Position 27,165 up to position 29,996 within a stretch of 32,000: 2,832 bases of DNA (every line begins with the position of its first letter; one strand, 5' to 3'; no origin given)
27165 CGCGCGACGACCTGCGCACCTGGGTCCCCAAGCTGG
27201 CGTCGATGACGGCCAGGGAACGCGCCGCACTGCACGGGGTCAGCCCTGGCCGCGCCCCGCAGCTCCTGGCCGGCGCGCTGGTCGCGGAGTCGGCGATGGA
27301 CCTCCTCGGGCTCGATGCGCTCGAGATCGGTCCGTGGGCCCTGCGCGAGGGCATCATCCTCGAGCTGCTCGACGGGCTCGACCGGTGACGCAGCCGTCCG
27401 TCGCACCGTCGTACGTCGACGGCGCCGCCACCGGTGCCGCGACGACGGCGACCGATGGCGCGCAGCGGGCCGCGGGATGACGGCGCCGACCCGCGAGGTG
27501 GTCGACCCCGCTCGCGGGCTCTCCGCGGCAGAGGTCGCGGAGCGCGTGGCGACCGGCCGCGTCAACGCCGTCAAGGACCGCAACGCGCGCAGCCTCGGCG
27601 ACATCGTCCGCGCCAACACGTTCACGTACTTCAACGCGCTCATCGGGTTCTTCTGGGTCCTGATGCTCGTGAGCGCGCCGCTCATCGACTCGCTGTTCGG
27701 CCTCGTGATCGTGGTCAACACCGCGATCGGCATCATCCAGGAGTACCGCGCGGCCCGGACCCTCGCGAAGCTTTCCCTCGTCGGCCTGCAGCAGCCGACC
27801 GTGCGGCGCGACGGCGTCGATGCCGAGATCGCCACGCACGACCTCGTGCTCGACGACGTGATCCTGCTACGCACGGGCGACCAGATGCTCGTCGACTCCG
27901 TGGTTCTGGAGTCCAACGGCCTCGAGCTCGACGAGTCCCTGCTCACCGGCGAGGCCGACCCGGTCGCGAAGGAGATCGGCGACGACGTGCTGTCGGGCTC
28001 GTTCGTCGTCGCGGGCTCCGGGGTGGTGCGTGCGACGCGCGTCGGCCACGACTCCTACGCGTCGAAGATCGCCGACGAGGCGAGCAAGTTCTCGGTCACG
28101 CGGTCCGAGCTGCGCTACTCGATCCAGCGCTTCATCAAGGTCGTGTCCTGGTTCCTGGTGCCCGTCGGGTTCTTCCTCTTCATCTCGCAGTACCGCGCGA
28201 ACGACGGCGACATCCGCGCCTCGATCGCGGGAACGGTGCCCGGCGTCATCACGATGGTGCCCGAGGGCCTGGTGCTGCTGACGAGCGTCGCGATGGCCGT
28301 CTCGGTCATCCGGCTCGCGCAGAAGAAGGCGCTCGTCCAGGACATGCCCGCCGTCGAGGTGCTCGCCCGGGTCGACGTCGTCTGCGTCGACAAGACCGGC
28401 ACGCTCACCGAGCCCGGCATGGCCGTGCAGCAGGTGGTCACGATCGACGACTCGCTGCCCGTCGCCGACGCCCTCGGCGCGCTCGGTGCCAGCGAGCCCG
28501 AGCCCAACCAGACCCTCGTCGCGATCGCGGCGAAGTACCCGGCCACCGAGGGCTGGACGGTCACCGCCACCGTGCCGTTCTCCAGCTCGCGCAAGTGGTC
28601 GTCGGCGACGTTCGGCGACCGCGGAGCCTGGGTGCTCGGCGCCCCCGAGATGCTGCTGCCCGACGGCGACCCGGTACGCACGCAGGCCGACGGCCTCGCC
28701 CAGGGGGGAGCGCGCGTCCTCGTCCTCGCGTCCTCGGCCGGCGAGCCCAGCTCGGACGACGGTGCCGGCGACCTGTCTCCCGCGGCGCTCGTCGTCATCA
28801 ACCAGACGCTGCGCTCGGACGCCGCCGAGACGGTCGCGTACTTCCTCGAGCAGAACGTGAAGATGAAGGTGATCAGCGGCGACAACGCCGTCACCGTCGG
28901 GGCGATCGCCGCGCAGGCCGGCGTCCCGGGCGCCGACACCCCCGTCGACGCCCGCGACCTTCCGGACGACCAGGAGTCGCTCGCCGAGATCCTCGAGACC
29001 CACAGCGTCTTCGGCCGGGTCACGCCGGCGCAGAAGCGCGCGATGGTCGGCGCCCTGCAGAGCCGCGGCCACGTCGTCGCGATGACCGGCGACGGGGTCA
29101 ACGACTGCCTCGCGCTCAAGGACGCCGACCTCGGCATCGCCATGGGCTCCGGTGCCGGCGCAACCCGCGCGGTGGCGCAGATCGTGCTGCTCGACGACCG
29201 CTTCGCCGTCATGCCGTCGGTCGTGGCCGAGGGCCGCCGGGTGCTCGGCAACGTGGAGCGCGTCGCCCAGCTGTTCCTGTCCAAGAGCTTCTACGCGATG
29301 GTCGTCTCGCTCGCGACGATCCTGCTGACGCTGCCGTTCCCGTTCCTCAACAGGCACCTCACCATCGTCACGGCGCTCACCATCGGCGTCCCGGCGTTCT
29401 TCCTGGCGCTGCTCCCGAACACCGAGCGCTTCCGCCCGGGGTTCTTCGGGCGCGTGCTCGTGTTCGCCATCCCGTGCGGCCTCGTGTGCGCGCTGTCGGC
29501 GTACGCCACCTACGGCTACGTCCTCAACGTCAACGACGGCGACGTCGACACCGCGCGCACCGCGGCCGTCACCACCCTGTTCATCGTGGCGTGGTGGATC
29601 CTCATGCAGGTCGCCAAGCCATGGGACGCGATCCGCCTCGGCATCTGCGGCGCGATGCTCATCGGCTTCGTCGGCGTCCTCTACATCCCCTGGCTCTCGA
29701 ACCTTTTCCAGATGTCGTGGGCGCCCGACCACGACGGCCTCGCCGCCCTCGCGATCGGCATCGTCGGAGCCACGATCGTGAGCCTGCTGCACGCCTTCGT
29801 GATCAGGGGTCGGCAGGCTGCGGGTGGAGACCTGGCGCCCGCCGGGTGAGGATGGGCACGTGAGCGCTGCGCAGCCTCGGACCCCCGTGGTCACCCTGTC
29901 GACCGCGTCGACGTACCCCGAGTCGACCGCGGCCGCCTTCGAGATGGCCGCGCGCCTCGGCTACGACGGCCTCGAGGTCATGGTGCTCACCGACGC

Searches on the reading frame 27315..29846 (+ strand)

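Call 48: search_protein_families(library=pfam, proteins=[window:27315-29846:+], max_evalue=0.00001)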
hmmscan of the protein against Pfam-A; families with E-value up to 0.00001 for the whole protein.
window:27315-29846:+ (844 aa): 2 families
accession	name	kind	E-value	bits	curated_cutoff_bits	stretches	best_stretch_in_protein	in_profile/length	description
PF00122.25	E1-E2_ATPase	-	1.8e-39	135.6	28.1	1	162-337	8-181/181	E1-E2 ATPase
PF00702.32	Hydrolase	-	3.2e-13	50.9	26.4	1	353-605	1-191/191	haloacid dehalogenase-like hydrolase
